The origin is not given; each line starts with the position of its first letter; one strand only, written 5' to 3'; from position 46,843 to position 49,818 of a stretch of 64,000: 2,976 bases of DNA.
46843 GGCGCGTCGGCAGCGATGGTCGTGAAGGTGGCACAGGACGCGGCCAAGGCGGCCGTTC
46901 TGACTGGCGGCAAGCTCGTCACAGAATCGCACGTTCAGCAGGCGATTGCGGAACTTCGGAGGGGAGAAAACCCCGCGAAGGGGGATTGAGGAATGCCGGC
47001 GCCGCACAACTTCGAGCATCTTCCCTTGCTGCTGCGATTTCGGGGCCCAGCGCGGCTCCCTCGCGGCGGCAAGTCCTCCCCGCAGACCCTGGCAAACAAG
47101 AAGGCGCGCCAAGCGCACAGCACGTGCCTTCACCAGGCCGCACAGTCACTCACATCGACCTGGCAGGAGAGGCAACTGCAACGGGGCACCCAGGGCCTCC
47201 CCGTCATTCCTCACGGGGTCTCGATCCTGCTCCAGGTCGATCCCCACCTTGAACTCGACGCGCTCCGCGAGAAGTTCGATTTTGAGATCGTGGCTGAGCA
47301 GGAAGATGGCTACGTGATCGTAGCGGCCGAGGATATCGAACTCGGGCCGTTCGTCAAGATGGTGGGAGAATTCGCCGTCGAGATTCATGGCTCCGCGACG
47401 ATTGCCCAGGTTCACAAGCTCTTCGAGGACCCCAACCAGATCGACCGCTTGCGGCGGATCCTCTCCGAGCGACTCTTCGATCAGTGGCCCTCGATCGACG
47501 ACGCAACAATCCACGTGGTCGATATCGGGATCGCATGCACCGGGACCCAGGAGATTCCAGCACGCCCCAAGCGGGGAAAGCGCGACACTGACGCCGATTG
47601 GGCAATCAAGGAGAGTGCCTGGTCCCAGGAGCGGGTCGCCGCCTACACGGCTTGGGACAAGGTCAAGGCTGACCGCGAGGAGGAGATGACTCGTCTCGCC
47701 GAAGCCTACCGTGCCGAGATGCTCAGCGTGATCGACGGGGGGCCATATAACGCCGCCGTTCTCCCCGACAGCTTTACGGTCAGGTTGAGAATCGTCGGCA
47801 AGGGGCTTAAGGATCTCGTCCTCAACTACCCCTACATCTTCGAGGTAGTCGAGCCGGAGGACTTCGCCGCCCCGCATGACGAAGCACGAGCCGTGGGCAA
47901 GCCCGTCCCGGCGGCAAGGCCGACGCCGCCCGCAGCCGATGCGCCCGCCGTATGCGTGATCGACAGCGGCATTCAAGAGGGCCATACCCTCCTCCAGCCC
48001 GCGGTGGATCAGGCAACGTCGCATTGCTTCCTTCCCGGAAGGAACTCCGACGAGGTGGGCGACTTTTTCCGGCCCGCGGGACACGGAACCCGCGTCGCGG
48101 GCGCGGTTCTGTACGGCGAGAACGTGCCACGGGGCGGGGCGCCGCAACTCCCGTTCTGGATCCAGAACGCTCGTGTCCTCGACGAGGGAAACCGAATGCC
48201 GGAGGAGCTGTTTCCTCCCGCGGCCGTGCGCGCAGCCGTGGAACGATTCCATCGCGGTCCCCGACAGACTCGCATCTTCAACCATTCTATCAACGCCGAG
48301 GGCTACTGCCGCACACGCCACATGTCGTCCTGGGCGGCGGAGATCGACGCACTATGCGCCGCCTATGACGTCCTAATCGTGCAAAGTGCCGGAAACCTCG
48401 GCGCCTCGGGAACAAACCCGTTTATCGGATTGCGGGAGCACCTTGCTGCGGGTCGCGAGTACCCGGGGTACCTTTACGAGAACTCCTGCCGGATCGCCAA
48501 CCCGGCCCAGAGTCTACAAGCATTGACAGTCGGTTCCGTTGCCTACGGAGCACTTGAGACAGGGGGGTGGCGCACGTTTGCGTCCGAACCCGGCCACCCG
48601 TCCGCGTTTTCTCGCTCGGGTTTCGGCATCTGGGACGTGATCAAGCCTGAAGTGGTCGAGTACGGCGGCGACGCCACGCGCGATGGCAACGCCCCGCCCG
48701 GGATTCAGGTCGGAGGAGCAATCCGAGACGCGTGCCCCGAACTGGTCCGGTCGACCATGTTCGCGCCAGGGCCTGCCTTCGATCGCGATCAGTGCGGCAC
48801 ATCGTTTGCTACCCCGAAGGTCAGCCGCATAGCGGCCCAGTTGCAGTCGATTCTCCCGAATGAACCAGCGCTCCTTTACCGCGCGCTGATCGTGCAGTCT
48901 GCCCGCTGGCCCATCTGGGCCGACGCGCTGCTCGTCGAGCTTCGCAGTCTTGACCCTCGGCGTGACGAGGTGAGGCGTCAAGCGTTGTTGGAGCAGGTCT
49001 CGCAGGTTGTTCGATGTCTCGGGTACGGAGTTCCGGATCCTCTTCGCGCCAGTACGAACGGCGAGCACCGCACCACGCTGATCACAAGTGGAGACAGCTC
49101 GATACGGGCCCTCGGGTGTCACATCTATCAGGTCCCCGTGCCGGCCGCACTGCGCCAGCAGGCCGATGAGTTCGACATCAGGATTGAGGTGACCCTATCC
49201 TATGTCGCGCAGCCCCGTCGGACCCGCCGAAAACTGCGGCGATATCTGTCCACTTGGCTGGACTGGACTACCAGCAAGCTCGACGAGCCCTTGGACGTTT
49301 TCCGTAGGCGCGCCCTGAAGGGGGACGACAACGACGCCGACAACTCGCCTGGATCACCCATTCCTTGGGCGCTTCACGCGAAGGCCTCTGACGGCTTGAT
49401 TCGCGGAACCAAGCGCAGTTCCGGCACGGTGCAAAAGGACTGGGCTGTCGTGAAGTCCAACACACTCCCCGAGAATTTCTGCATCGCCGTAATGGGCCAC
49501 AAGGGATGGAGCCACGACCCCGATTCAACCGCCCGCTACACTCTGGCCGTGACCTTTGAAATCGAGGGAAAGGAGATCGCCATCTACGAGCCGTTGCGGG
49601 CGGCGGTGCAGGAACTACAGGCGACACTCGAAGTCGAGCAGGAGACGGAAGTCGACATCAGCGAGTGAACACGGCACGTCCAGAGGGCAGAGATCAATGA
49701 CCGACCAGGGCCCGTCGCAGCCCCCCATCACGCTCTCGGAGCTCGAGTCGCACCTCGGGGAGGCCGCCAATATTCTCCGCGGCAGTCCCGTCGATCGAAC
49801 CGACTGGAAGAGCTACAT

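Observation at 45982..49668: AAA+ ATPase / subtilisin-like S8 peptidase gene pair as island cargo next to the type I RM system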

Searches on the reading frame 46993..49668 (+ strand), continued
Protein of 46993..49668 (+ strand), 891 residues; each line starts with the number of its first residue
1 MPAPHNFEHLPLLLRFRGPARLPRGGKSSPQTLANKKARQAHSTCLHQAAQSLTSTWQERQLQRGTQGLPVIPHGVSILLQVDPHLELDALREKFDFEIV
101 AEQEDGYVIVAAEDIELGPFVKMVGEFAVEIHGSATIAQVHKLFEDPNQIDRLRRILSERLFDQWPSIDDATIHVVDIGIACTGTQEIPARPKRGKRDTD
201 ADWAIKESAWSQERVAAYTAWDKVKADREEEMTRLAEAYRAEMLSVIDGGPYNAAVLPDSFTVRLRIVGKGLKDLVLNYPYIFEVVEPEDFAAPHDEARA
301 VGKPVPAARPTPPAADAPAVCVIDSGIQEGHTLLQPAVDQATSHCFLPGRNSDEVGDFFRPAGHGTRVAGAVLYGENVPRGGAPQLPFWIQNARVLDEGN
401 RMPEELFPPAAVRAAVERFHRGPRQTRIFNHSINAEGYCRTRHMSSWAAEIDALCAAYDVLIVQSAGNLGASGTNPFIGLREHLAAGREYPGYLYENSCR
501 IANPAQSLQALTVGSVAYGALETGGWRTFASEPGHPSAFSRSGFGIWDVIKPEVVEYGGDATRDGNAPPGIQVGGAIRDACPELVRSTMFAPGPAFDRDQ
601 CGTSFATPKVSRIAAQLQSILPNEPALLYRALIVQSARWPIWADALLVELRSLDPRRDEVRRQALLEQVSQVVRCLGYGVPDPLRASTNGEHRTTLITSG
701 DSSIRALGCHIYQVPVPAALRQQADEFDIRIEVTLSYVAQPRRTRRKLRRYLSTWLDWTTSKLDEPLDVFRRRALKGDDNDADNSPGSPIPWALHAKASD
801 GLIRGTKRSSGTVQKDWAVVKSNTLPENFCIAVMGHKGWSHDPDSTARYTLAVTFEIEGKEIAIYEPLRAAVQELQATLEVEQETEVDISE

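Call 51: predict_structure(alignment_id=A3)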
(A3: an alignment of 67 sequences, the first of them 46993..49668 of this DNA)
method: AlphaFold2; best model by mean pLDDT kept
length: 891 residues; sequences in the alignment: 67
mean_pLDDT: 90.0   pTM: 0.92
mean pLDDT of the five models: 90.0, 89.7, 89.0, 88.7, 87.0
residues with pLDDT >= 90: 635; 70-90: 206; 50-70: 33; < 50: 17
segments of 3 or more residues with pLDDT < 50: 249-256, 884-886, 888-891
pLDDT, mean of each block of 10 residues (from residue 1): 77 94 79 94 95 90 89 85 87 89 88 87 94 92 85 90 92 93 83 88 92 88 88 91 71 52 92 92 90 56 74 97 97 97 95 95 94 94 95 96 89 96 97 91 90 95 97 88 94 94 96 97 94 96 92 97 90 90 93 86 97 97 97 98 96 92 95 97 95 95 94 92 83 97 85 94 92 78 72 94 93 97 93 93 90 95 92 91 50 42
secondary structure, 60 per line:
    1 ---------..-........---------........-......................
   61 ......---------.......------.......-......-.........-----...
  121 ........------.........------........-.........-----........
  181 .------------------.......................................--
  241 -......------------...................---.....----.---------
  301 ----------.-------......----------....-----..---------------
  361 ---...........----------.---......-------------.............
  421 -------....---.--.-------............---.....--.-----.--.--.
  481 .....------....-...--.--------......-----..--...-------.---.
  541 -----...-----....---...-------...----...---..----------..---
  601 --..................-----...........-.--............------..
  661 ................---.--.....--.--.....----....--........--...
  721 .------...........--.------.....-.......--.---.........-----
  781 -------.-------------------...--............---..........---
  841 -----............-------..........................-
elements in order (helices of 4 or more, strands of 3 or more residues): E13-20 H30-37 H39-66 E76-82 H89-95 E97-102 E107-112 H118-128 H135-139 E140-143 H150-156 H159-167 E173-181 H200-238 E242-247 E260-268 H269-278 E282-286 E319-324 H364-374 E389-394 H408-420 E428-431 H446-457 E461-465 H480-485 H492-495 E511-516 E526-528 E554-557 E561-563 E571-573 H603-620 H626-636 H641-652 H659-676 H683-687 E693-697 E702-705 E708-715 H718-721 E728-738 H748-751 E754-760 H767-774 E813-821 E828-837 E846-857 H865-890

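Call 59: fold_search(model_id=the predicted structure, library=pdb)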
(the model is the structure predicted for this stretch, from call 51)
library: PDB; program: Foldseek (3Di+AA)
matches with E <= 10: 1183; with E <= 0.001: 254
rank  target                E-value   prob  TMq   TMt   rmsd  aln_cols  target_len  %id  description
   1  3afg_A                6.1e-21  1.00  0.38  0.63   9.4       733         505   15  Crystal structure of ProN-Tk-SP from Thermococcus kodakaraensis (released 2010-08-04)
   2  3afg_B                3.6e-19  1.00  0.37  0.61   9.9       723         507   15  Crystal structure of ProN-Tk-SP from Thermococcus kodakaraensis (released 2010-08-04)
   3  1wmd                  3.7e-17  1.00  0.37  0.71   5.6       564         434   16  Crystal Structure of alkaline serine protease KP-43 from Bacillus sp. KSM-KP43 (1.30 angstrom, 100 K) (released 2004-09-14)
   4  5fax_A                1.2e-15  1.00  0.35  0.68   7.0       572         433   17  Structure of subtilase SubHal from Bacillus halmapalus (released 2016-05-18)
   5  9ues_B                2.5e-14  1.00  0.28  0.55   9.4       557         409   16  Crystal structure of an inactive TKSP mutant in complex with the TKS propeptide (released 2026-02-18)
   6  8jmw_A                5.0e-13  1.00  0.28  0.46   9.9       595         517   14  Fibril form of serine peptidase Vpr (released 2023-12-06)
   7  5vlp_A                7.8e-13  1.00  0.29  0.43  13.7       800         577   12  PCSK9 complex with LDLR antagonist peptide and Fab7G7 (released 2017-08-16)
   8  3whi_A                1.5e-12  1.00  0.31  0.71   8.6       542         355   13  Crystal structure of unautoprocessed form of IS1-inserted Pro-subtilisin E (released 2013-12-25)
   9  3qtl_B                2.4e-12  1.00  0.25  0.75   5.8       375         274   17  Structural Basis for Dual-inhibition Mechanism of a Non-classical Kazal-type Serine Protease Inhibitor from Horseshoe  (released 2011-06-01)
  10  6u3i_A                2.4e-12  1.00  0.28  0.40  14.7       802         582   12  Design of organo-peptides as bipartite PCSK9 antagonists (released 2020-02-05)
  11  6u2f_A                2.6e-12  1.00  0.29  0.42  13.8       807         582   12  PCSK9-Fab 7G7 complex bound to cis-1-amino-4-phenylcyclohexaneacyl-WNLK(hR)IGLLR - NH2 (released 2020-02-05)
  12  1bh6                  3.2e-12  1.00  0.25  0.75   5.4       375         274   18  SUBTILISIN DY IN COMPLEX WITH THE SYNTHETIC INHIBITOR N-BENZYLOXYCARBONYL-ALA-PRO-PHE-CHLOROMETHYL KETONE (released 1998-11-04)
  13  1c3l                  3.6e-12  1.00  0.25  0.75   5.8       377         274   18  SUBTILISIN-CARLSBERG COMPLEXED WITH XENON (8 BAR) (released 1999-08-04)
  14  3whi_B                3.8e-12  1.00  0.31  0.71   8.1       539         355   14  Crystal structure of unautoprocessed form of IS1-inserted Pro-subtilisin E (released 2013-12-25)
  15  1ak9                  4.2e-12  1.00  0.24  0.72   5.9       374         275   18  SUBTILISIN MUTANT 8321 (released 1997-11-12)
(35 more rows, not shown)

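Call 64: search_protein_families(library=pfam, proteins=[L003:8001-10610:+, L004:6100-8328:+], max_evalue=10)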
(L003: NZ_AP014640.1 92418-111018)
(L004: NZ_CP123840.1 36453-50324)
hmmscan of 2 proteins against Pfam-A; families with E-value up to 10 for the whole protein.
L003:8001-10610:+ (869 aa): 2 families
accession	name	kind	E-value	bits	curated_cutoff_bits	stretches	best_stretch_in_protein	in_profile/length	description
PF00082.27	Peptidase_S8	-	4.6e-30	105.4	21.8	1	319-644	4-274/288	Subtilase family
PF02338.25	OTU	-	0.11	13.4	23.3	1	223-272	55-92/128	OTU-like cysteine protease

L004:6100-8328:+ (742 aa): 1 family
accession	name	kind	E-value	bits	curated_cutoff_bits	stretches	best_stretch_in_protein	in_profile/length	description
PF00082.27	Peptidase_S8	-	3.9e-32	112.2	21.8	1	225-530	4-273/288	Subtilase family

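Call 68: list_cluster_members(proteins=[P0001, P0121])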
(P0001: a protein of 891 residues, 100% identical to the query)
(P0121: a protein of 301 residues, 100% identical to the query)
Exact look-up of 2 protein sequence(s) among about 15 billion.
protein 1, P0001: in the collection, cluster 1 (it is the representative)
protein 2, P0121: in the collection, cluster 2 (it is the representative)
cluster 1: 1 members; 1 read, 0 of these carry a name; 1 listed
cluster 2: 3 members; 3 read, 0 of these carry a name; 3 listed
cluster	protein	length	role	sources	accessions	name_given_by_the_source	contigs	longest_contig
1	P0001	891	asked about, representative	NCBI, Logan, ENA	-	-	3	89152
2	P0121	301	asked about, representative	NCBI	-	-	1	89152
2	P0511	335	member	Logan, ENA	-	-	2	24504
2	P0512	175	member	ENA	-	-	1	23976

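Call 94: fold_search(model_id=the predicted structure, library=viral)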
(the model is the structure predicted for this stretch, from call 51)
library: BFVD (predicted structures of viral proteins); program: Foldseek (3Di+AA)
matches with E <= 10: 1248; with E <= 0.001: 13
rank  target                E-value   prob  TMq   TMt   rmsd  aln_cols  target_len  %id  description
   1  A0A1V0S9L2            7.1e-11  1.00  0.23  0.37  13.9       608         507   13  Subtilase family protein [Catovirus CTV1]
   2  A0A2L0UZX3            1.6e-10  1.00  0.23  0.17  25.2       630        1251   13  Extracellular serine proteinase [Agrobacterium phage Atu_ph07]
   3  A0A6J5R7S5            1.8e-10  1.00  0.28  0.35  18.2       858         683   11  Peptidase S8/S53 domain containing protein [uncultured Caudovirales phage]
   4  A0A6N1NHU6            3.1e-09  1.00  0.26  0.40  23.7       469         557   15  Peptidase inhibitor I9 [Tupanvirus deep ocean]
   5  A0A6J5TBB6            6.9e-09  1.00  0.25  0.31   8.4       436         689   14  Peptidase S8/S53 domain containing protein [uncultured Caudovirales phage]
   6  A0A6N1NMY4            2.8e-08  1.00  0.28  0.47  13.2       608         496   13  Peptidase inhibitor I9 [Tupanvirus deep ocean]
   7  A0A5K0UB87            3.5e-08  1.00  0.23  0.32   8.8       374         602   15  Peptidase S8/S53 domain-containing protein [Yasminevirus sp. GU-2018]
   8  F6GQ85                1.7e-07  1.00  0.21  0.42  12.4       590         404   10  ORF47 [white sturgeon herpesvirus 2]
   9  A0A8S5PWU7            8.9e-07  1.00  0.20  0.49   6.1       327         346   14  Peptidase [Myoviridae sp. ctWiL39]
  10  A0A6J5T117            5.2e-05  1.00  0.22  0.22  20.9       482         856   14  Concanavalin A-like lectin/glucanases superfamily [uncultured Caudovirales phage]
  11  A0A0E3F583            9.2e-05  1.00  0.19  0.25  19.2       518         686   12  Peptidase S8/S53 domain-containing protein [Synechococcus phage ACG-2014e]
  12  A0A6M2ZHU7            2.3e-04  0.99  0.28  0.19  15.9       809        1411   12  Baseplate wedge subunit [Synechococcus phage S-SCSM1]
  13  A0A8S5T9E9            3.6e-04  1.00  0.21  0.49   7.8       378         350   10  S-layer homology domain [Siphoviridae sp. ct0Wl9]
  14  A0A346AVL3            1.1e-03  0.94  0.10  0.31  10.5       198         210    8  (no name in the UniProt tables at hand)
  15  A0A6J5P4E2            1.2e-03  0.96  0.15  0.38  18.1       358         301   15  Peptidase S8/S53 domain-containing protein [uncultured Caudovirales phage]
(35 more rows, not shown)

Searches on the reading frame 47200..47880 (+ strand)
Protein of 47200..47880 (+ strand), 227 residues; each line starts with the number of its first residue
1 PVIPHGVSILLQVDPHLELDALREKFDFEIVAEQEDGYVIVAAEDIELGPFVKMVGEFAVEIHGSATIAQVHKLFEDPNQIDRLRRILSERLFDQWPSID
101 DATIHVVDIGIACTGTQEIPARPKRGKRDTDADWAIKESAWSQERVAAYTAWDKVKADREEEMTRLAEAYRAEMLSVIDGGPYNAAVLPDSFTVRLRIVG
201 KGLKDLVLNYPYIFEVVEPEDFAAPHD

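Call 64: search_protein_families(library=pfam, proteins=[window:47200-47880:+], max_evalue=10)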
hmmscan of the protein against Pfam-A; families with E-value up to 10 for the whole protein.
window:47200-47880:+ (227 aa): 0 families
